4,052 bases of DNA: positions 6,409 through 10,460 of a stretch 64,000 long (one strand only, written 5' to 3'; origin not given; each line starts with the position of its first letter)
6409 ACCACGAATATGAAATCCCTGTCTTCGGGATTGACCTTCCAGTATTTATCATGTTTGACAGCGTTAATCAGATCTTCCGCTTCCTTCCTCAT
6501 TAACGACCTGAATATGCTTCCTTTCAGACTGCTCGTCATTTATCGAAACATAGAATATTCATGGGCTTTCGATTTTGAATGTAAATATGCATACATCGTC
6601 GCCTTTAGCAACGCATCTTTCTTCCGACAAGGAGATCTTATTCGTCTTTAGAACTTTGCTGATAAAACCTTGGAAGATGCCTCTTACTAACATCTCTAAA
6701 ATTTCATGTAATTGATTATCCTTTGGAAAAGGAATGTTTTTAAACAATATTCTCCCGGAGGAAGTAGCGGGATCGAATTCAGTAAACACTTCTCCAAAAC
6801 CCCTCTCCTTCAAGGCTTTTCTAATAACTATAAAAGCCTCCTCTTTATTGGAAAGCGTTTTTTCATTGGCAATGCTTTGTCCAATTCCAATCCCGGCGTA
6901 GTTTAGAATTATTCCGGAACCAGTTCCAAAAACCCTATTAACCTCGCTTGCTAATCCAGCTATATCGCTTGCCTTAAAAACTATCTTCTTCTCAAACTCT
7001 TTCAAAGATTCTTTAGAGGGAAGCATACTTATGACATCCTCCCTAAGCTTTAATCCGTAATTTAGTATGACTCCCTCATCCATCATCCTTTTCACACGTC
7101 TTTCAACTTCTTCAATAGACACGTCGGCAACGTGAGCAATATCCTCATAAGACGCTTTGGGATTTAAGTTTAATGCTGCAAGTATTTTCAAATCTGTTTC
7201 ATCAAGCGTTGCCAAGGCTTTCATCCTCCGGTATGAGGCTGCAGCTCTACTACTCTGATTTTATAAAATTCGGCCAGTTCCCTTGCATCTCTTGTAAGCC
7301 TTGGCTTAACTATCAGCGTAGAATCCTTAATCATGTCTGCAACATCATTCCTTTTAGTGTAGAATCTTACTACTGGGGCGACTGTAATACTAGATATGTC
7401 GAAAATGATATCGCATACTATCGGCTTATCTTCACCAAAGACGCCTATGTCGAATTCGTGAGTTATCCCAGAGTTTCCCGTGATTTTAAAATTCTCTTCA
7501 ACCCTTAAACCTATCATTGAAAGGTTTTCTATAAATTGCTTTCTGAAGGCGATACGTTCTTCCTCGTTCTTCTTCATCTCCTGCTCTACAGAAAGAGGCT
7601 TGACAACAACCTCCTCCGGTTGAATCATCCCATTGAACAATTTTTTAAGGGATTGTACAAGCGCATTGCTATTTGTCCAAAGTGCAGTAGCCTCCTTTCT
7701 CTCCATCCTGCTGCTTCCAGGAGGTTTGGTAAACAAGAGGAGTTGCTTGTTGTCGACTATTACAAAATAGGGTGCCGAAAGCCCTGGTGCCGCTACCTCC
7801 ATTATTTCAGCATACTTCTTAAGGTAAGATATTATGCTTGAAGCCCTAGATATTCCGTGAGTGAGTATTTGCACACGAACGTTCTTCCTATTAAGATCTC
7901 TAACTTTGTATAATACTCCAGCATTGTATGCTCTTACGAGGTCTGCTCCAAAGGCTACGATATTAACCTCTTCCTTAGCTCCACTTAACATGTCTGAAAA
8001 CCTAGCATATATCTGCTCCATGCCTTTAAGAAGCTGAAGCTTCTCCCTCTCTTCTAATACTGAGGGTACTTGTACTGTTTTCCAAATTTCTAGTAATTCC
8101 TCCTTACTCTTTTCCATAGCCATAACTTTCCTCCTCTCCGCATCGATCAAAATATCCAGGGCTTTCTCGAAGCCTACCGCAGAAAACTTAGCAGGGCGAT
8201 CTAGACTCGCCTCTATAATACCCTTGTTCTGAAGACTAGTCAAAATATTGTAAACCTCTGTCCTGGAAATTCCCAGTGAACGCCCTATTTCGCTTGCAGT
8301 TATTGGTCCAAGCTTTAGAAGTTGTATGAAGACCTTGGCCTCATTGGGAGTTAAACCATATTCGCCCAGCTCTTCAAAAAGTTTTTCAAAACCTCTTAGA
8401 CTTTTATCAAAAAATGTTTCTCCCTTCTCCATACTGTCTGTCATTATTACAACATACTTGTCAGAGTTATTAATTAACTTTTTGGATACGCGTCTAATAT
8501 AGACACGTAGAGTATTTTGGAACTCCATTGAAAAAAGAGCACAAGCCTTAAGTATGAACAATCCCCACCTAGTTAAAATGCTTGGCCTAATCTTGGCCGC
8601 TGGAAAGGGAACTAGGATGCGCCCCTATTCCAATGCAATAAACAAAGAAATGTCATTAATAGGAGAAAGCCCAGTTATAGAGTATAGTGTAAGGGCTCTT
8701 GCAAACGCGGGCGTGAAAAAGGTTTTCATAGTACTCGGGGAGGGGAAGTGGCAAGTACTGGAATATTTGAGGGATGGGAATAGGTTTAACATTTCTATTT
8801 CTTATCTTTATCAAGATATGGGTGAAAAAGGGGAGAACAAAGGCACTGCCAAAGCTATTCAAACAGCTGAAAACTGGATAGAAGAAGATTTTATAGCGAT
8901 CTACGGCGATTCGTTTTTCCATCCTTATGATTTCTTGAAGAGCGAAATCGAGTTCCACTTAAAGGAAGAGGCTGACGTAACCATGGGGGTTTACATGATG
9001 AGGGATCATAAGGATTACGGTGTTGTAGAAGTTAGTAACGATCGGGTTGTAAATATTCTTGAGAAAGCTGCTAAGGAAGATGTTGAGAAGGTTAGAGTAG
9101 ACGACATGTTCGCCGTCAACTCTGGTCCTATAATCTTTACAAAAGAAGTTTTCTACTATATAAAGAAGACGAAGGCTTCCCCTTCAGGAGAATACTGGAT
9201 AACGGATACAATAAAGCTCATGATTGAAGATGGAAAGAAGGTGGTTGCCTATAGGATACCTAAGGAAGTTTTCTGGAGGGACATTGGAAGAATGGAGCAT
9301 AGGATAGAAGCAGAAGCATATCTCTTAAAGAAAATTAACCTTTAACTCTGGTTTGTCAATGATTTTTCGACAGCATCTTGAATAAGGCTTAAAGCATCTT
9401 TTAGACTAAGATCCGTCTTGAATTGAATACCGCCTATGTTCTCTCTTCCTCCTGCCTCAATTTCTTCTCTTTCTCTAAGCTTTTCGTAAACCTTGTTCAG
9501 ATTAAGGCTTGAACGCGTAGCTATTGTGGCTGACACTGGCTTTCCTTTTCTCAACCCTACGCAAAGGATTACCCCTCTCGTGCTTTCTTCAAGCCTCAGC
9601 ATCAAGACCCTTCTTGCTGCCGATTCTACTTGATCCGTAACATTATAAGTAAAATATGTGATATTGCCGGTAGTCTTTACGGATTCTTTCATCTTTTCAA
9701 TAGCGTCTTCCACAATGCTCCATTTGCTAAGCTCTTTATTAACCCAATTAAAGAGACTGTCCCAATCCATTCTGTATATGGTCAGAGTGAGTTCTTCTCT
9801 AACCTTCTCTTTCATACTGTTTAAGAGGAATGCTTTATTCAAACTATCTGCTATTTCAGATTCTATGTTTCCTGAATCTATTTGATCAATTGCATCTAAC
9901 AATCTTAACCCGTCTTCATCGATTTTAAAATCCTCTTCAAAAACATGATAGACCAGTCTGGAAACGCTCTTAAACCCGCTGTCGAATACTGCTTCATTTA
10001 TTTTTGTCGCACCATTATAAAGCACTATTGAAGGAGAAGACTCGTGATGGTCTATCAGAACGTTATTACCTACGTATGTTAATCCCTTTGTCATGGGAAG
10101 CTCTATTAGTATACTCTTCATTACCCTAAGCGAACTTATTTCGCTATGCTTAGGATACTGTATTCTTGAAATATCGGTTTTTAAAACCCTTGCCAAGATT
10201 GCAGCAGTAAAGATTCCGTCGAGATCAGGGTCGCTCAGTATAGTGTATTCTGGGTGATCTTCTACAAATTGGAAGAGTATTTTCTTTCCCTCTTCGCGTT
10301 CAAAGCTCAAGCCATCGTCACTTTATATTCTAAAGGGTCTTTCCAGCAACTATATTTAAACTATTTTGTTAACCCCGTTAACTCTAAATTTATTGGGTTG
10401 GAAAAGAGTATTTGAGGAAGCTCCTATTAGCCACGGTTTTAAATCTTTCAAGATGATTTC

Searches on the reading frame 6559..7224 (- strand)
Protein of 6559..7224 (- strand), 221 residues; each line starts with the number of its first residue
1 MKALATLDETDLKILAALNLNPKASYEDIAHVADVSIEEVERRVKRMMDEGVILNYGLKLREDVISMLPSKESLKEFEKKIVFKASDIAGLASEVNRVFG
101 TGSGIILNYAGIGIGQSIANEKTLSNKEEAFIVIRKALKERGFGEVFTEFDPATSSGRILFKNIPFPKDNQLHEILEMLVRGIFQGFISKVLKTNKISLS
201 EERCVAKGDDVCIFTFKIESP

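Call 19: search_protein_families(library=pfam, proteins=[window:6559-7224:-], max_evalue=0.001)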
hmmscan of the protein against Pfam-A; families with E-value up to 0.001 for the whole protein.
window:6559-7224:- (221 aa): 4 families
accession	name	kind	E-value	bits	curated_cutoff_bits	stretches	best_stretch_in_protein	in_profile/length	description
PF13404.12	HTH_AsnC-type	-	1.5e-11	44.3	27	1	7-47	1-41/42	AsnC-type helix-turn-helix domain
PF13412.12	HTH_24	-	2.7e-11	43.3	21.9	1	7-53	1-47/48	Winged helix-turn-helix DNA-binding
PF18546.6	MetOD1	-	0.00062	20.3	23.8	0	159-217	86-142/142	Methanogen output domain 1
PF02830.23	V4R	-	0.00075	20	31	0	179-217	24-61/62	V4R domain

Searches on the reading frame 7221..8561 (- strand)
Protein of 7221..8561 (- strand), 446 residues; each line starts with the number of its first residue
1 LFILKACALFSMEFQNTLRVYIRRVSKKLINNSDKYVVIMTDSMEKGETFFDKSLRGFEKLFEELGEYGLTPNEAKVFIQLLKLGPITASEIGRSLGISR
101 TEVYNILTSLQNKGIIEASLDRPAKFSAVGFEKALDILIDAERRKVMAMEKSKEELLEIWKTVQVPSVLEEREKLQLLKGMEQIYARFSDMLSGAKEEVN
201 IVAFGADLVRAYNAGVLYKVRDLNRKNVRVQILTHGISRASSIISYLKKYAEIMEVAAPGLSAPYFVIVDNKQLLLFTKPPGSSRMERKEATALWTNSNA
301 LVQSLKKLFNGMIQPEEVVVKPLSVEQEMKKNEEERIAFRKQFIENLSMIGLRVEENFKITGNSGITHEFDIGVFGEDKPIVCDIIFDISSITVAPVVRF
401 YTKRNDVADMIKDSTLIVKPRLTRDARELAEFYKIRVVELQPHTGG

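Call 19: search_protein_families(library=pfam, proteins=[window:7221-8561:-], max_evalue=0.001)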
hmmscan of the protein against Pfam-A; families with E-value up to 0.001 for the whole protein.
window:7221-8561:- (446 aa): 8 families
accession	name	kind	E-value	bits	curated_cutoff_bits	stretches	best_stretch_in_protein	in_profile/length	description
PF01978.25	TrmB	-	3.8e-18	65.5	25.6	1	67-131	3-67/68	Sugar-specific transcriptional regulator TrmB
PF12802.13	MarR_2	-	2.7e-06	27.9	27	1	68-118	1-52/61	MarR family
PF21476.4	PF0610-like_N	-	6.1e-05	23.6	33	1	79-109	7-37/50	PF0610-like, N-terminal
PF01047.28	MarR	-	0.00012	22.3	24.6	1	70-117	1-48/59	MarR family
PF08279.18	HTH_11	-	0.00023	21.4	25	1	79-118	7-48/55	HTH domain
PF11495.14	Regulator_TrmB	-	0.00024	20.9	22.2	1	175-322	2-137/233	Archaeal transcriptional regulator TrmB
PF09339.16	HTH_IclR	-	0.00037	20.7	22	0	85-117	17-49/52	IclR helix-turn-helix domain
PF13545.12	HTH_Crp_2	-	0.00045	20.6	27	0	86-117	22-53/70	Crp-like helix-turn-helix domain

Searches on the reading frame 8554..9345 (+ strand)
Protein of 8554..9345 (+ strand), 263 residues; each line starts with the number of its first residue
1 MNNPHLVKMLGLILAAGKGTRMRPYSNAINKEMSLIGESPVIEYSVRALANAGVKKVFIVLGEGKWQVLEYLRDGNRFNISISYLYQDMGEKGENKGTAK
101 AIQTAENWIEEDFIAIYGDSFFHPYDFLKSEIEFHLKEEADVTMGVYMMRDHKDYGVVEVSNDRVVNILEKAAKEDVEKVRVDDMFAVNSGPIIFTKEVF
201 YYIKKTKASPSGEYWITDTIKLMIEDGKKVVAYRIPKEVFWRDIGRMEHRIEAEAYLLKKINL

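Call 19: search_protein_families(library=pfam, proteins=[window:8554-9345:+], max_evalue=0.001)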
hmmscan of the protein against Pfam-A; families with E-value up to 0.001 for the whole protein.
window:8554-9345:+ (263 aa): 3 families
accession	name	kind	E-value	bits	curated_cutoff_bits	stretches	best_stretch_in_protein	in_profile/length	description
PF00483.29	NTP_transferase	-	3.8e-39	135.2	21.2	1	11-258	2-243/245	Nucleotidyl transferase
PF12804.13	NTP_transf_3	-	1.2e-10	42.2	27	1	11-147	1-123/160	MobA-like NTP transferase domain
PF01128.25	IspD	-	0.00048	20.4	27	1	12-71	4-61/221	2-C-methyl-D-erythritol 4-phosphate cytidylyltransferase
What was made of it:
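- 8554..9345 (+): 263-aa sugar-1-phosphate nucleotidyltransferase, syntenic with the cluster in the Brockarchaeota clade. Its role in the module is unknown. PF00483 135 bits (call 19).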

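Call 22: search_protein_families(library=ncbifam, proteins=[window:8554-9345:+], max_evalue=0.001)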
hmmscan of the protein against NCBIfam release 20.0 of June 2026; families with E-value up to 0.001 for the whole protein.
window:8554-9345:+ (263 aa): 39 families (the best 25 are shown)
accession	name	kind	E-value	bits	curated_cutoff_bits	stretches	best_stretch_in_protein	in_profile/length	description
TIGR03992.1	Arch_glmU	subfamily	1.8e-45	155.5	292.1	1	10-261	2-231/393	bifunctional sugar-1-phosphate nucleotidylyltransferase/acetyltransferase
TIGR01208.1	rmlA_long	equivalog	9e-39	133.3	320.25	1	11-261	2-238/353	glucose-1-phosphate thymidylyltransferase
NF041313.1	UDPGP_AglF_Halo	equivalog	5.9e-32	111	400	1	9-255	1-232/234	UTP--glucose-1-phosphate uridylyltransferase AglF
NF041173.1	Sug_nt_acttase_Thmprot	equivalog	1.8e-29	102.9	600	1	10-261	2-231/405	bifunctional sugar-1-phosphate nucleotidylyltransferase/acetyltransferase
TIGR01207.1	rmlA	equivalog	5.9e-26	91.2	360.65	1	11-256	2-235/286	glucose-1-phosphate thymidylyltransferase RfbA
TIGR01173.1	glmU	equivalog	6.6e-24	84.5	366.85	1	12-240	4-219/452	bifunctional UDP-N-acetylglucosamine diphosphorylase/glucosamine-1-phosphate N-acetyltransferase GlmU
NF010933.0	PRK14353.1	equivalog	1.2e-23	83.5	505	1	9-238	6-224/453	bifunctional UDP-N-acetylglucosamine diphosphorylase/glucosamine-1-phosphate N-acetyltransferase GlmU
NF010934.1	PRK14354.1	equivalog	2.6e-23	82.3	450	1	12-261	3-240/447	bifunctional UDP-N-acetylglucosamine diphosphorylase/glucosamine-1-phosphate N-acetyltransferase GlmU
NF052502.1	man1P_GTase_Rv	exception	3.5e-22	78.8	440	1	12-258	4-231/352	mannose-1-phosphate guanylyltransferase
NF012024.0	PRK15480.1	equivalog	4.1e-22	78.6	588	1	11-257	6-240/292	glucose-1-phosphate thymidylyltransferase RfbA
TIGR01099.1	galU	equivalog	1.1e-21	77.6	326.8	2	12-72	5-65/261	UTP--glucose-1-phosphate uridylyltransferase GalU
NF010937.0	PRK14357.1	equivalog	7.7e-20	71.2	658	1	10-223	2-199/448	bifunctional UDP-N-acetylglucosamine diphosphorylase/glucosamine-1-phosphate N-acetyltransferase GlmU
NF010939.0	PRK14359.1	equivalog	9.9e-19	67.2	592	1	12-261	6-237/430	bifunctional UDP-N-acetylglucosamine diphosphorylase/glucosamine-1-phosphate N-acetyltransferase GlmU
TIGR02091.1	glgC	equivalog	2.6e-18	66.2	424.9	1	9-259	1-261/364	glucose-1-phosphate adenylyltransferase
NF045761.1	NAMPUrTaseMurU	equivalog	7.6e-18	65.2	250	1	11-141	3-128/226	N-acetylmuramate alpha-1-phosphate uridylyltransferase MurU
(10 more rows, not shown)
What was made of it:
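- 8554..9345 (+): Arch_glmU and RmlA-like models below cutoff (call 22).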

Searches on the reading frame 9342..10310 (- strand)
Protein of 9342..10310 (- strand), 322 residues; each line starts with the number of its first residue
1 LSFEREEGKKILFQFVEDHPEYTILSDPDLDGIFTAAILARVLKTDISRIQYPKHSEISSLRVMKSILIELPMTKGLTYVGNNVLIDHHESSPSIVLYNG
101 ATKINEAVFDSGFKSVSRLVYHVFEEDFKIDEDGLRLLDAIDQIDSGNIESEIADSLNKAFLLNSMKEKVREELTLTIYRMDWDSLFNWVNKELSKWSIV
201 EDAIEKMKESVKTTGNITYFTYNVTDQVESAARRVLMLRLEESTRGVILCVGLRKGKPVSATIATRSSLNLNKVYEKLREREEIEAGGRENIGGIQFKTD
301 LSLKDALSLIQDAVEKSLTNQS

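Call 19: search_protein_families(library=pfam, proteins=[window:9342-10310:-], max_evalue=0.001)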
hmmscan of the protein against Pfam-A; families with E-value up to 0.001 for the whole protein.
window:9342-10310:- (322 aa): 1 family
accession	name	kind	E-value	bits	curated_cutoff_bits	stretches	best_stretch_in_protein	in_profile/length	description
PF01368.27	DHH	-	0.00044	21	28.1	0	27-130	9-113/125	DHH family, N-terminal domain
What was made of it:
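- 9342..10310 (-): 322-aa DHH/DHHA1-fold phosphoesterase restricted to Brockarchaeota. A speculative candidate for the 5'-phosphatase step. Housekeeping nanoRNase or pAp phosphatase activity is equally plausible. Weak DHH hit (call 19).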

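Call 22: search_protein_families(library=ncbifam, proteins=[window:9342-10310:-], max_evalue=0.001)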
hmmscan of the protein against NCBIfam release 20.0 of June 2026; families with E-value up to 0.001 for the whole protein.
window:9342-10310:- (322 aa): 0 families

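Call 49: search_solved_structures(query=window:9342-10310:-, max_evalue=1, show_alignments=1)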
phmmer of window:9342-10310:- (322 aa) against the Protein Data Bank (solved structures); distinct sequences matched with E-value up to 1: 7.
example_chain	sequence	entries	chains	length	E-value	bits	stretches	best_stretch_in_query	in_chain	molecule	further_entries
9jnb_A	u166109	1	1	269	0.13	15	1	71-171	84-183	beta-lactamase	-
9il7_A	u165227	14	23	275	0.14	14.9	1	71-171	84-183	beta-lactamase | Beta-lactamase SME-1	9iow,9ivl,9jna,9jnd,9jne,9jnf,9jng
1dy6_A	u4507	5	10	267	0.24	14.1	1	71-171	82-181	CARBAPENEM-HYDROLYSING BETA-LACTAMASE SME-1 | Beta-lactamase SME-1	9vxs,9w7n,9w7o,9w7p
9il8_A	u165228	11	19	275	0.26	14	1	71-171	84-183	beta-lactamase | Beta-lactamase SME-1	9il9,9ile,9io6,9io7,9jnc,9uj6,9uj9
9ld4_A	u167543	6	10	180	0.9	12.2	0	4-135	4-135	Probable RNA 2'-phosphotransferase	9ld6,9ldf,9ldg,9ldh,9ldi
9ld3_A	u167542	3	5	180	0.92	12.2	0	4-135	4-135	Probable RNA 2'-phosphotransferase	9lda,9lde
9ldc_A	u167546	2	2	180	0.94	12.2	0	4-135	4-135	Probable RNA 2'-phosphotransferase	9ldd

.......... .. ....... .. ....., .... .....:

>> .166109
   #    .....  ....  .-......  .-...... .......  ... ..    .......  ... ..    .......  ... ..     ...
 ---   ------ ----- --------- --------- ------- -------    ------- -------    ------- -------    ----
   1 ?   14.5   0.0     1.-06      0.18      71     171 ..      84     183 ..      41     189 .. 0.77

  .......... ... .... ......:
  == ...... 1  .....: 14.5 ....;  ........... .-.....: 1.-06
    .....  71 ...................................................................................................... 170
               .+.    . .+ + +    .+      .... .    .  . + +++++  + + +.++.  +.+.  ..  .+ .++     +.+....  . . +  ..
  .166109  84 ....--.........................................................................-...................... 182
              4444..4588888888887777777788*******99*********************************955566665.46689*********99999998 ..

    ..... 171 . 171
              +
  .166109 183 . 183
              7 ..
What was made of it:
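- Tried and rejected: The DHH322 protein gave no PDB sequence hit (call 49).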

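Call 52: find_homologous_proteins(query=window:9342-10310:-, max_evalue=0.001)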
Query window:9342-10310:- (322 aa): 30 proteins with E <= 0.001 among 3976 candidates.
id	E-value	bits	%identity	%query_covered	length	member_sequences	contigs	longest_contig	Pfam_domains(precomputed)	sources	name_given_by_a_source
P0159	1.6e-203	693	100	100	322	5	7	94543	-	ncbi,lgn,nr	ncbi:MAG: hypothetical protein QXN75_03330 [Thermoproteota archaeon]|nr:hypothetical protein [Candid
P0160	1.4e-176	604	84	100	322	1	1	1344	-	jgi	-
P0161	3.4e-176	603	84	100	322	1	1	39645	-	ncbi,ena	-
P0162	7.0e-176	602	84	100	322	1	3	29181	-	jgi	-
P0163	3.6e-172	590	82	100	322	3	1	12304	-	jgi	jgi:hypothetical protein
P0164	1.3e-157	542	75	100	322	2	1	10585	-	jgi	-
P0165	2.9e-156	537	78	97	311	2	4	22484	-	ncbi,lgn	ncbi:MAG: hypothetical protein ABIM44_01855 [candidate division WOR-3 bacterium]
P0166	1.9e-153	528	77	97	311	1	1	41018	-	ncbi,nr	ncbi:MAG: hypothetical protein FGF52_03745 [Candidatus Brockarchaeota archaeon]|nr:hypothetical prot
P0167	3.4e-150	518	73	99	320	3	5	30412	-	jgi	-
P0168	1.9e-139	482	68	100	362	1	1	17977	-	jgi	jgi:hypothetical protein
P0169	1.9e-136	472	67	99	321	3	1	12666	-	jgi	jgi:hypothetical protein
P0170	2.3e-136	472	66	99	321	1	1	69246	-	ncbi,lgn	ncbi:MAG: hypothetical protein QXF52_02930 [Thermoproteota archaeon]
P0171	7.0e-135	467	65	99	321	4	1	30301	-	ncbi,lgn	ncbi:MAG: hypothetical protein QW385_07170 [Thermoproteota archaeon]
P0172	8.1e-130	451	64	99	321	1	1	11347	-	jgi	jgi:D-Tyr-tRNAtyr deacylase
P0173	6.2e-126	438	62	99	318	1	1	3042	-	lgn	-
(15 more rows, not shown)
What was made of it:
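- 9342..10310 (-): Homologs almost all labelled Brockarchaeota/Thermoproteota or unlabelled; the one bacterial label (WOR-3) is probably misbinning (call 52).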

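Call 67: predict_structure(alignment_id=A2)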
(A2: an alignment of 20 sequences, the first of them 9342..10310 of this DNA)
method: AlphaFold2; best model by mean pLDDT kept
length: 322 residues; sequences in the alignment: 20
mean_pLDDT: 91.6   pTM: 0.84
mean pLDDT of the five models: 91.6, 90.9, 90.9, 88.2, 83.3
residues with pLDDT >= 90: 243; 70-90: 74; 50-70: 3; < 50: 2
segments of 3 or more residues with pLDDT < 50: none
pLDDT, mean of each block of 10 residues (from residue 1): 88 97 95 97 96 82 94 84 90 92 93 89 92 96 90 96 92 96 97 94 95 93 93 92 88 94 89 91 86 89 94 86 44
secondary structure, 60 per line:
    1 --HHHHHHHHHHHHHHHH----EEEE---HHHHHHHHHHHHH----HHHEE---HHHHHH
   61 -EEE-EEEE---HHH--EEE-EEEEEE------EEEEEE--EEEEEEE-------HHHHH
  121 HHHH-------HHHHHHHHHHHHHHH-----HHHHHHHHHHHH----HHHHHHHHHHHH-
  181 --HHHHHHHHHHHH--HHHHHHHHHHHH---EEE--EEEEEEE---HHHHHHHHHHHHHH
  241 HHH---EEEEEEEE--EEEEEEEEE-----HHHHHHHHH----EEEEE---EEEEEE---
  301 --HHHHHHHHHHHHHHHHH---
elements in order: H3-18 E23-26 H30-42 H55-60 E62-64 E66-69 E78-80 E82-87 E94-99 E102-108 H116-124 H132-146 H152-163 H168-179 H183-194 H197-208 E212-214 E217-223 H227-243 E247-254 E257-265 H271-279 E284-288 E292-297 H303-319
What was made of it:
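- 9342..10310 (-): AF2 pLDDT 91.6 (call 67).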

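Call 69: fold_search(model_id=the predicted structure, library=pdb)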
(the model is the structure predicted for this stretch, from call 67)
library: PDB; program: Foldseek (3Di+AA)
matches with E <= 10: 1000; with E <= 0.001: 67
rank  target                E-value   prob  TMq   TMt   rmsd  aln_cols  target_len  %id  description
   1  7d62_B                2.9e-10  1.00  0.52  0.56   6.4       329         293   13  pGpG-specific phosphodiesterase - PggH from Vibrio cholrae (released 2020-10-28)
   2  7d62_A                8.4e-10  1.00  0.55  0.59   5.9       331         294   14  pGpG-specific phosphodiesterase - PggH from Vibrio cholrae (released 2020-10-28)
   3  8a8k_B                1.9e-09  1.00  0.58  0.59   7.3       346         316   14  PAP phosphatase from Methanothermococcus thermolithotrophicus refined to 3.1 A (released 2023-04-26)
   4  5o7f_B                7.2e-09  1.00  0.55  0.55   8.8       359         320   12  Structure of the inactive T.maritima PDE (TM1595) D80N D154N mutant with GMP and Mn2+ (released 2017-10-25)
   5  8a8k_A                7.6e-09  1.00  0.59  0.60   7.2       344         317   14  PAP phosphatase from Methanothermococcus thermolithotrophicus refined to 3.1 A (released 2023-04-26)
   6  5o1u_B                8.1e-09  1.00  0.54  0.54   8.9       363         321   13  Structure of wildtype T.maritima PDE (TM1595) with AMP and Mn2+ (released 2017-10-25)
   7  5xsi_A                1.0e-08  1.00  0.42  0.41  10.5       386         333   13  The catalytic domain of GdpP (released 2018-01-31)
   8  5o7f_A                1.1e-08  1.00  0.54  0.54   8.9       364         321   13  Structure of the inactive T.maritima PDE (TM1595) D80N D154N mutant with GMP and Mn2+ (released 2017-10-25)
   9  9r7o_A                1.2e-08  1.00  0.52  0.52   9.3       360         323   12  DhhP of Borrelia burgdorferi in complex with AMP (released 2026-01-21)
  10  5xsp_A                1.5e-08  1.00  0.43  0.42  10.5       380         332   13  The catalytic domain of GdpP with 5'-pApA (released 2018-01-31)
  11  5o1u_A                1.6e-08  1.00  0.53  0.53   8.8       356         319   13  Structure of wildtype T.maritima PDE (TM1595) with AMP and Mn2+ (released 2017-10-25)
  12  9r99_A                2.4e-08  1.00  0.54  0.53   9.0       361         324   13  DhhP of Borrelia burgdorferi in complex with MD1252 (released 2026-01-21)
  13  5xsp_B                3.0e-08  1.00  0.35  0.35  11.3       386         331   14  The catalytic domain of GdpP with 5'-pApA (released 2018-01-31)
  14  5xt3_A                3.9e-08  1.00  0.39  0.38  10.9       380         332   15  The catalytic domain of GdpP with c-di-GMP (released 2018-01-31)
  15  9r7o_C                4.2e-08  1.00  0.54  0.54   9.0       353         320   13  DhhP of Borrelia burgdorferi in complex with AMP (released 2026-01-21)
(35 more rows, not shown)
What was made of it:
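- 9342..10310 (-): Foldseek hits PggH, archaeal pAp phosphatase, NrnA and RecJ (call 69).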
